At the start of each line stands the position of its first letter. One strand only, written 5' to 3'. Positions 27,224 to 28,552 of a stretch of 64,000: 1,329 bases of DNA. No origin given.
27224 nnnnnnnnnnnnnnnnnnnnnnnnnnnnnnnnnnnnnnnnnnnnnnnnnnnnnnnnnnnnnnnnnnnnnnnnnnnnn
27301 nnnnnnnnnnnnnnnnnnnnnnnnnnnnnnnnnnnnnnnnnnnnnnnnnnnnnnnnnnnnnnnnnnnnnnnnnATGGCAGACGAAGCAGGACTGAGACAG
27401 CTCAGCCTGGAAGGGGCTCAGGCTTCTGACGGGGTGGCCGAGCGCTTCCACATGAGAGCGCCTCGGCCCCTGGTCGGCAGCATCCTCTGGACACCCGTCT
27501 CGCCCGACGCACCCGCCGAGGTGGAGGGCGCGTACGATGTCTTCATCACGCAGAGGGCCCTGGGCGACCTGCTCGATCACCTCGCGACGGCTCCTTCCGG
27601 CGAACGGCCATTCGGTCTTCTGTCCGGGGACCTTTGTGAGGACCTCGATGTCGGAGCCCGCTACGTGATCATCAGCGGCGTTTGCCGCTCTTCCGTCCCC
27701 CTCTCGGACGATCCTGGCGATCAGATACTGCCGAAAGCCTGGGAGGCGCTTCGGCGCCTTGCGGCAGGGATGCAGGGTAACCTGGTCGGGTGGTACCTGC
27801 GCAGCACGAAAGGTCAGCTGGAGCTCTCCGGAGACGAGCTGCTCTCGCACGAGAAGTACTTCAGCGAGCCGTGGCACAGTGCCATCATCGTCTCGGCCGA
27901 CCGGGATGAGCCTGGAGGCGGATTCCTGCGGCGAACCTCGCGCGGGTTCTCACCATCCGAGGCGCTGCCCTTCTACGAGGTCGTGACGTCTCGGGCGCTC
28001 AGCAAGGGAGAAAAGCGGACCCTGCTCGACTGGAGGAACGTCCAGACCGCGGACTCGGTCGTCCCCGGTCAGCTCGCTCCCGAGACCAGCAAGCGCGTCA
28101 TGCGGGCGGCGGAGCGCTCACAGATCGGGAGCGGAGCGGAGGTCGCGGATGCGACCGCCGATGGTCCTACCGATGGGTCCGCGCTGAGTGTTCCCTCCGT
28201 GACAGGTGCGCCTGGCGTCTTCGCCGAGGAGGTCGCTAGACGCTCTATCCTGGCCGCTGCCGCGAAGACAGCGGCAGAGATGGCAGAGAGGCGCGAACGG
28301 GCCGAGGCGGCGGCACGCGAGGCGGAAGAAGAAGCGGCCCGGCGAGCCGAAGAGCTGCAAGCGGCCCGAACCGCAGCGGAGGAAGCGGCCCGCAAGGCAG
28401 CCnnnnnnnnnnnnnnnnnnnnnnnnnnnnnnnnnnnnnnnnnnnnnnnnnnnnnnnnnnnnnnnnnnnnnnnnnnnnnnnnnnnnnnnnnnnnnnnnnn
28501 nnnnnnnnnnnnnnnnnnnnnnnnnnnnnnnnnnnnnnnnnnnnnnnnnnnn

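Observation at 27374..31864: Giant protein: inactive MPN/JAB-like head, about 1000-residue E/R/K/A helix, single TM and small exported tail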

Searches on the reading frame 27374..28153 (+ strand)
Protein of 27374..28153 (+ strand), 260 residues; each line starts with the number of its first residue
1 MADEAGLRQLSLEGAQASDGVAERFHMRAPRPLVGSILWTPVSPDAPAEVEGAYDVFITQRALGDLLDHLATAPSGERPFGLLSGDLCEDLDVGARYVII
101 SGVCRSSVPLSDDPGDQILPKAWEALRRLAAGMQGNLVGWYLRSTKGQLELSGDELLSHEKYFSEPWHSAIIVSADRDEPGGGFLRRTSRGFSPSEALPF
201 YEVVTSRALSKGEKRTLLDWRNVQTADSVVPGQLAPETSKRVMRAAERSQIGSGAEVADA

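Call 12: find_related_loci(query=A1, collection=genome_contigs, flank=10000)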
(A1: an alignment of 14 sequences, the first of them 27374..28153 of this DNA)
Query A1 (260 aa) in genome_contigs; peptide patterns used: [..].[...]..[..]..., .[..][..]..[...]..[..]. (x = any residue, [..] = any of these).
83 stretches matched a pattern; 44 encode a relative of the query (tblastn E <= 1e-3); 44 distinct loci.
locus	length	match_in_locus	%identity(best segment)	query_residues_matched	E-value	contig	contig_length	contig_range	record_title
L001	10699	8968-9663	59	1-230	5e-80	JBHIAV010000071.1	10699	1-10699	MAG: Gemmatimonadota bacterium isolate K_2_bin.6 NODE_3476_length_10699_cov_10.122980, whole genome shotgun sequence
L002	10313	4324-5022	56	1-234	1e-79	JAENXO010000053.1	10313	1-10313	MAG: Gemmatimonadetes bacterium isolate 14_8_m_bin36 k141_1108254_length_10313_cov_49.5167, whole genome shotgun sequenc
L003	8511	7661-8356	56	1-234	3e-79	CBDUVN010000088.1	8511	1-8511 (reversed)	MAG TPA_asm: uncultured bacterium isolate SRR21487738_binner123_Refined_62 genome assembly, contig: ERZ25083882.3206, wh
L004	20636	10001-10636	59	18-230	7e-79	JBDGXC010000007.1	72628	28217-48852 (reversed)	MAG: Gemmatimonadota bacterium isolate M3-22_Bin_290 M3-22_Bin_290_scaffold_454, whole genome shotgun sequence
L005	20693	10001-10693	56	1-234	5e-78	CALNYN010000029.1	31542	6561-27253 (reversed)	MAG: uncultured Gemmatimonadota bacterium isolate LOGT_bin.0093 genome assembly, contig: contig_155266, whole genome sho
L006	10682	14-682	56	20-236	2e-76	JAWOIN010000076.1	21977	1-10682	MAG: Gemmatimonadota bacterium isolate CWP5-2.bin.36 k191_867573, whole genome shotgun sequence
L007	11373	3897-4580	53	1-230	1e-74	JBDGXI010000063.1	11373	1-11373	MAG: Gemmatimonadota bacterium isolate M3-22_Bin_71 M3-22_Bin_71_scaffold_17645, whole genome shotgun sequence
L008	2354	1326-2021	51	1-232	5e-76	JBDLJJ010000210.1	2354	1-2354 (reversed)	MAG: Gemmatimonadota bacterium isolate MAG089 MAG089_210, whole genome shotgun sequence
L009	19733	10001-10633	54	22-232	8e-73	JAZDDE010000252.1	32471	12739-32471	MAG: Gemmatimonadota bacterium isolate TC87O_Bin_5 TC87O_Bin_5_clean_scaffold_252, whole genome shotgun sequence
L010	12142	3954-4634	52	1-229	1e-72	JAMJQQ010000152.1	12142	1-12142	MAG: Candidatus Carthagonibacter metallireducens isolate Bin_S162_005 Contig_S162_4020176, whole genome shotgun sequence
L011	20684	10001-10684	53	1-229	1e-72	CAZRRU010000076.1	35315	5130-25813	MAG TPA_asm: uncultured Gemmatimonadota bacterium isolate binchicken_co231_243 genome assembly, contig: k141_5671021, wh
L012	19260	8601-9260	52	1-225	3e-71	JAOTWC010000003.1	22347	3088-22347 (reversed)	MAG: Gemmatimonadota bacterium isolate 13_May_SF_Bin66 13_May_SF_Bin66_scaffold_1544_c1, whole genome shotgun sequence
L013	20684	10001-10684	52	1-230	3e-70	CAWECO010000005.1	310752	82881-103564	MAG: uncultured Gemmatimonadales bacterium isolate MFD03551.bin.2.55 genome assembly, contig: contig_3675, whole genome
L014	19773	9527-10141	54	18-223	2e-69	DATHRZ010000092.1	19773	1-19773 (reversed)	MAG TPA_asm: Gemmatimonadota bacterium isolate SMAG_U16038 k141_299460, whole genome shotgun sequence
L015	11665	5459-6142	52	1-230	6e-69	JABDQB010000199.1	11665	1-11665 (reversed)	MAG: Gemmatimonadetes bacterium isolate Site_B29 k127_1504892, whole genome shotgun sequence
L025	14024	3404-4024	51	25-230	1e-62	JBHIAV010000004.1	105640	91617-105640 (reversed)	MAG: Gemmatimonadota bacterium isolate K_2_bin.6 NODE_18_length_105640_cov_9.387754, whole genome shotgun sequence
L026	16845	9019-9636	43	25-229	7e-53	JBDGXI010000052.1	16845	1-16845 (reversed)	MAG: Gemmatimonadota bacterium isolate M3-22_Bin_71 M3-22_Bin_71_scaffold_12684, whole genome shotgun sequence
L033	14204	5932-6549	43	25-229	4e-49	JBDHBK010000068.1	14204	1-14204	MAG: Gemmatimonadota bacterium isolate M8-12_Bin_10 M8-12_Bin_10_scaffold_35669, whole genome shotgun sequence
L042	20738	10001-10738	27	18-237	1e-21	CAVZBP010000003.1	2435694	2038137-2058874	MAG: uncultured Gemmatimonadaceae bacterium isolate MFD01721.bin.1.79 genome assembly, contig: contig_5675, whole genome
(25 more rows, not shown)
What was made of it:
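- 11 genomes carry both a long and a short paralogue (call 12).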

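Call 24: predict_structure(alignment_id=A1)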
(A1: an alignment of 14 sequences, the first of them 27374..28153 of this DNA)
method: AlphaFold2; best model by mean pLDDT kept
length: 260 residues; sequences in the alignment: 14
mean_pLDDT: 60.6   pTM: 0.60
mean pLDDT of the five models: 60.6, 60.1, 60.1, 59.4, 57.3
residues with pLDDT >= 90: 13; 70-90: 102; 50-70: 38; < 50: 107
segments of 3 or more residues with pLDDT < 50: 1-27, 41-51, 194-260
pLDDT, mean of each block of 10 residues (from residue 1): 34 31 44 53 43 70 85 84 87 78 89 74 86 86 76 83 83 70 59 46 31 30 34 35 42 42
secondary structure, 60 per line:
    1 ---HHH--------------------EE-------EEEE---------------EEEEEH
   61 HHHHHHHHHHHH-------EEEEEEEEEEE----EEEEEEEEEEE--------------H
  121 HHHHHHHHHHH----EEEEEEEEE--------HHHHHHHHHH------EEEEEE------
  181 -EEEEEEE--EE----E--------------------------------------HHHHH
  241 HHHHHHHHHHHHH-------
elements in order: E36-39 E55-59 H60-72 E80-90 E95-105 H120-131 E136-144 H153-162 E169-174 E182-188 H236-253
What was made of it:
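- On MPN/JAB superfamily (fold level): AlphaFold core residues 52-190 have pLDDT 70-89 (call 24).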

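Call 28: fold_search(model_id=the predicted structure, library=pdb)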
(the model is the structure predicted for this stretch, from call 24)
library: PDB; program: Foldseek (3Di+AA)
matches with E <= 10: 478; with E <= 0.001: 116
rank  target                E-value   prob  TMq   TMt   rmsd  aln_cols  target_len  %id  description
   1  5cw4_D                8.2e-08  1.00  0.40  0.42  11.6       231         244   16  Structure of CfBRCC36-CfKIAA0157 complex (Selenium Edge) (released 2015-09-16)
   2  5cw3_B                1.3e-07  1.00  0.38  0.39  13.1       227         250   16  Structure of CfBRCC36-CfKIAA0157 complex (Zn Edge) (released 2015-09-16)
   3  5cw3_D                1.4e-07  1.00  0.39  0.41  12.7       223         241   17  Structure of CfBRCC36-CfKIAA0157 complex (Zn Edge) (released 2015-09-16)
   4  5cw4_B                2.1e-07  1.00  0.37  0.39  12.4       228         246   17  Structure of CfBRCC36-CfKIAA0157 complex (Selenium Edge) (released 2015-09-16)
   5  6gvw_F                4.1e-07  1.00  0.35  0.30  15.4       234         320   14  Crystal structure of the BRCA1-A complex (released 2019-07-10)
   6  5cw5_D                5.2e-07  1.00  0.38  0.41  13.3       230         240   17  Structure of CfBRCC36-CfKIAA0157 complex (QSQ mutant) (released 2015-09-16)
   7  6gvw_A                1.2e-06  1.00  0.35  0.31  15.5       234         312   15  Crystal structure of the BRCA1-A complex (released 2019-07-10)
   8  6gvw_B                1.7e-06  1.00  0.41  0.40   5.0       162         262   21  Crystal structure of the BRCA1-A complex (released 2019-07-10)
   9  5cw5_B                1.8e-06  1.00  0.37  0.41  11.6       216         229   15  Structure of CfBRCC36-CfKIAA0157 complex (QSQ mutant) (released 2015-09-16)
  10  9e5z_E                3.5e-06  1.00  0.38  0.34   5.2       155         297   21  Cryo-EM structure of COP9 signalosome (released 2025-12-03)
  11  9e8k_c                4.5e-06  1.00  0.38  0.37   4.2       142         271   20  Nub1/Fat10-processing human 26S proteasome with Rpt6 at top of spiral staircase (AAA+ motor locally refined) (released 2024-12-04)
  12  6j2q_V                4.8e-06  1.00  0.35  0.35  16.4       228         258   16  Yeast proteasome in Ub-accepted state (C1-b) (released 2019-03-13)
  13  9e8l_c                5.4e-06  1.00  0.39  0.38   7.5       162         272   17  Nub1/Fat10-processing human 26S proteasome bound to Txnl1 with Rpt4 at top of spiral staircase (released 2024-12-04)
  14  8amz_V                7.0e-06  1.00  0.39  0.36   4.0       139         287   19  Spinach 19S proteasome (released 2022-08-24)
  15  9eg8_E                9.5e-06  1.00  0.39  0.35   4.3       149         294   18  Cryo-EM structure of COP9 signalosome precatalytic state with neddylated cullin-4A (released 2025-12-03)
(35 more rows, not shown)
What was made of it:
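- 27446..28048 (+): MPN/JAB-fold head, residues 25-225, including family-specific N- and C-terminal extensions. AlphaFold plus Foldseek (calls 24, 28).
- On MPN/JAB superfamily (fold level): The top 50 Foldseek PDB hits are all MPN proteins, best E 8e-8 (call 28).
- Closest known: Eukaryotic MPN-minus pseudo-enzymes paired with MPN-plus isopeptidases. Same: These are the best structural matches (call 28).
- The best are the MPN-minus KIAA0157 chains of the BRCC36 complex (call 28). The best Foldseek hits are MPN proteins that pair through C-terminal helices (call 28).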

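Call 41: search_protein_families(library=pfam, proteins=[L026:9019-9636:+, L033:5932-6549:+, L025:3404-4024:+, L001:8968-9663:+, L042:10001-10738:+, L004:10001-10636:+, L002:4324-5022:+], max_evalue=1)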
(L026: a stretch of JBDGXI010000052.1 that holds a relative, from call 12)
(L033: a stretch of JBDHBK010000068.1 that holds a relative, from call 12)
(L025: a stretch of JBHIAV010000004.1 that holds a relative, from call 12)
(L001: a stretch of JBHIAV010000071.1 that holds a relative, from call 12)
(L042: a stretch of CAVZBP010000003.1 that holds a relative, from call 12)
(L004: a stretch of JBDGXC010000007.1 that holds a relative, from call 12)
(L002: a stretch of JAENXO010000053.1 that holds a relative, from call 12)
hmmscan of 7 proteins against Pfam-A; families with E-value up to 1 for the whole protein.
L026:9019-9636:+ (206 aa): 1 family
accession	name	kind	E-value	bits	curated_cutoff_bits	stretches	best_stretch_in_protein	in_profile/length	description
PF01398.27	JAB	-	0.0023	18.2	22.5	1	32-137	6-110/117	JAB1/Mov34/MPN/PAD-1 ubiquitin protease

L033:5932-6549:+ (206 aa): 1 family
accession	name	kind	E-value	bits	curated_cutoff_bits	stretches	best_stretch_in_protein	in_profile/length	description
PF01398.27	JAB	-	0.0013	19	22.5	1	31-136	5-109/117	JAB1/Mov34/MPN/PAD-1 ubiquitin protease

L025:3404-4024:+ (207 aa): 2 families
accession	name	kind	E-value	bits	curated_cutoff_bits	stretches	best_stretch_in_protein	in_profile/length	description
PF01398.27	JAB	-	2.8e-06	27.6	22.5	1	37-136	11-109/117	JAB1/Mov34/MPN/PAD-1 ubiquitin protease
PF14464.11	Prok-JAB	-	0.00021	21.6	25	1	37-151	3-103/114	Prokaryotic homologs of the JAB domain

L001:8968-9663:+ (232 aa): 3 families
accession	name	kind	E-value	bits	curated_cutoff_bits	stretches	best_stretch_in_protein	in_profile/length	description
PF14464.11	Prok-JAB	-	0.00015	22.1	25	1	71-178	12-104/114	Prokaryotic homologs of the JAB domain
PF01398.27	JAB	-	0.0002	21.6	22.5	1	56-161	5-109/117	JAB1/Mov34/MPN/PAD-1 ubiquitin protease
PF10846.13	DUF2722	-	0.011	15.5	27.7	1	115-174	188-244/406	Protein of unknown function (DUF2722)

L042:10001-10738:+ (246 aa): 3 families
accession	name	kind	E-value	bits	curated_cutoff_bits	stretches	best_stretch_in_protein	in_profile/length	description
PF01398.27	JAB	-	6.9e-07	29.5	22.5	1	38-141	6-109/117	JAB1/Mov34/MPN/PAD-1 ubiquitin protease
PF14464.11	Prok-JAB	-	5.7e-05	23.4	25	1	42-144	2-94/114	Prokaryotic homologs of the JAB domain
PF07324.16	DGCR6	-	0.26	11.4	29.6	1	42-94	24-76/194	DiGeorge syndrome critical region 6 (DGCR6) protein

L004:10001-10636:+ (212 aa): 1 family
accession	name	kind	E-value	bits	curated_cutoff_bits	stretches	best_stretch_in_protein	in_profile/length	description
PF01398.27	JAB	-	0.019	15.2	22.5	0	118-144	86-111/117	JAB1/Mov34/MPN/PAD-1 ubiquitin protease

L002:4324-5022:+ (233 aa): 1 family
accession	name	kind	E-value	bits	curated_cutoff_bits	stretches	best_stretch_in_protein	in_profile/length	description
PF01398.27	JAB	-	0.00022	21.4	22.5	1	52-160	4-111/117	JAB1/Mov34/MPN/PAD-1 ubiquitin protease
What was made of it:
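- Two members score above the gathering threshold (call 41).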

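Call 74: search_protein_families(library=padloc, proteins=[L026:9019-9636:+], max_evalue=0.01)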
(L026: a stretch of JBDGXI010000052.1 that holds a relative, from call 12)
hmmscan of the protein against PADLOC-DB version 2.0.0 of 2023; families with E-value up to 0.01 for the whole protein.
L026:9019-9636:+ (206 aa): 0 families

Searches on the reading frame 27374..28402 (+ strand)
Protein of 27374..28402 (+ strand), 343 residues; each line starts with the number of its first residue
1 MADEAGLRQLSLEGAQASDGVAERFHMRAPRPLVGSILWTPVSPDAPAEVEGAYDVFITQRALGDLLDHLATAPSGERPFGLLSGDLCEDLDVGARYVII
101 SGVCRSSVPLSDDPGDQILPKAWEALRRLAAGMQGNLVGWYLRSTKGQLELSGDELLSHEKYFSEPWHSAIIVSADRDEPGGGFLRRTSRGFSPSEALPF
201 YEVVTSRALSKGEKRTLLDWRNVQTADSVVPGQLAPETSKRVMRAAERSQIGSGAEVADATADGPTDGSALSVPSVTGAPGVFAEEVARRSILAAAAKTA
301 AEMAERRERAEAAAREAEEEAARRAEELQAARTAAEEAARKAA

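Call 5: search_protein_families(library=pfam, proteins=[window:27374-28402:+], max_evalue=1)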
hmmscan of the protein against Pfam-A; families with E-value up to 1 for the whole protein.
window:27374-28402:+ (343 aa): 0 families

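Call 6: search_protein_families(library=ncbifam, proteins=[window:27374-28402:+], max_evalue=1)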
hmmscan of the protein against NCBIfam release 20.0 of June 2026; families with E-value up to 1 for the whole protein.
window:27374-28402:+ (343 aa): 0 families

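Call 7: find_homologous_proteins(query=window:27374-28402:+, max_evalue=0.001)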
Query window:27374-28402:+ (343 aa): 13 proteins with E <= 0.001 among 8000 candidates.
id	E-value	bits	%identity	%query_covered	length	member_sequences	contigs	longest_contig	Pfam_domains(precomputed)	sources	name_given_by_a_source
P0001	4.2e-78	281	52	67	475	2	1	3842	-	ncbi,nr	ncbi:MAG: hypothetical protein M8862_10525, partial [marine benthic group bacterium]|nr:hypothetical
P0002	2.5e-77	278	48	99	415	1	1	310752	-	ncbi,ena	-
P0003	3.5e-77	278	49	94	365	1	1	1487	-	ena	-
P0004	1.2e-72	263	47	99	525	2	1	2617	-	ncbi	ncbi:MAG: hypothetical protein WBP17_07150, partial [Gemmatimonadota bacterium]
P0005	7.0e-72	261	47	96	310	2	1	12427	-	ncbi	ncbi:MAG: hypothetical protein ACODAB_01350, partial [Gemmatimonadota bacterium]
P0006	7.6e-72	260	61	55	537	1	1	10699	-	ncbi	ncbi:MAG: hypothetical protein ACE5JR_12770, partial [Gemmatimonadota bacterium]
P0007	4.7e-70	255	50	88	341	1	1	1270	-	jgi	jgi:hypothetical protein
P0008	9.7e-70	254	46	80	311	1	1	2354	-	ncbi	ncbi:MAG: hypothetical protein ABFS14_13515, partial [Gemmatimonadota bacterium]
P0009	1.2e-69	253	57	59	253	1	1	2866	-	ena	-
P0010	6.5e-67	244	46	87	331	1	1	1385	-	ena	-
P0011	1.9e-61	226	58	58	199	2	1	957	-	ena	-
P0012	1.1e-47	181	60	43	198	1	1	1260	-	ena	-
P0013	1.1e-45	174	37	76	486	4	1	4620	-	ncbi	-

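Call 13: find_encoding_contigs(protein=P0002, flank=10000, max_places=3)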
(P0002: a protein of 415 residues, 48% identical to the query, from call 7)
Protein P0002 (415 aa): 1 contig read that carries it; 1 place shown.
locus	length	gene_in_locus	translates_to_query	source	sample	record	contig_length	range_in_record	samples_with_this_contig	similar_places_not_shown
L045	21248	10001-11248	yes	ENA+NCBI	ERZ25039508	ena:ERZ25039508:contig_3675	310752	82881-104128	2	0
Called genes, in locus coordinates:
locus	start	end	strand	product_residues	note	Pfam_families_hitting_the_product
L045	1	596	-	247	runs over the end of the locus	PF00106:adh_short, PF01370:Epimerase (weak), PF02254:TrkA_N (faint), PF05368:NmrA (faint), PF08659:KR (weak), PF13460:NAD_binding_10, PF13561:adh_short_C2, PF23441:SDR (weak)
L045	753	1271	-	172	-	PF02469:Fasciclin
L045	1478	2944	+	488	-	-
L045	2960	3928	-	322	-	PF00376:MerR, PF13411:MerR_1, PF02607:B12-binding_2, PF02310:B12-binding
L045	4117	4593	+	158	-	PF28469:DUF8410 (weak)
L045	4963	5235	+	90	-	-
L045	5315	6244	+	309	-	-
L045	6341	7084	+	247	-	PF16940:Tic110, PF07311:Dodecin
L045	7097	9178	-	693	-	PF03190:Thioredox_DsbH, PF13899:Thioredoxin_7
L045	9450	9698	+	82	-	-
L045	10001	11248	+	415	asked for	-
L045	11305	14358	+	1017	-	-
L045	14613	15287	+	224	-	PF02812:ELFV_dehydrog_N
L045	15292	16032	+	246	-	PF00208:ELFV_dehydrog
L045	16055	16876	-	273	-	PF01569:PAP2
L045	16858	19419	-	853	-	-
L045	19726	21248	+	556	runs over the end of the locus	PF00515:TPR_1 (faint), PF07719:TPR_2 (faint), PF13181:TPR_8 (faint), PF13414:TPR_11 (weak), PF13432:TPR_16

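Call 74: search_protein_families(library=padloc, proteins=[window:27374-28213:+], max_evalue=0.01)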
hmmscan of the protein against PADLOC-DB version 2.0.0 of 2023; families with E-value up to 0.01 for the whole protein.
window:27374-28213:+ (280 aa): 0 families
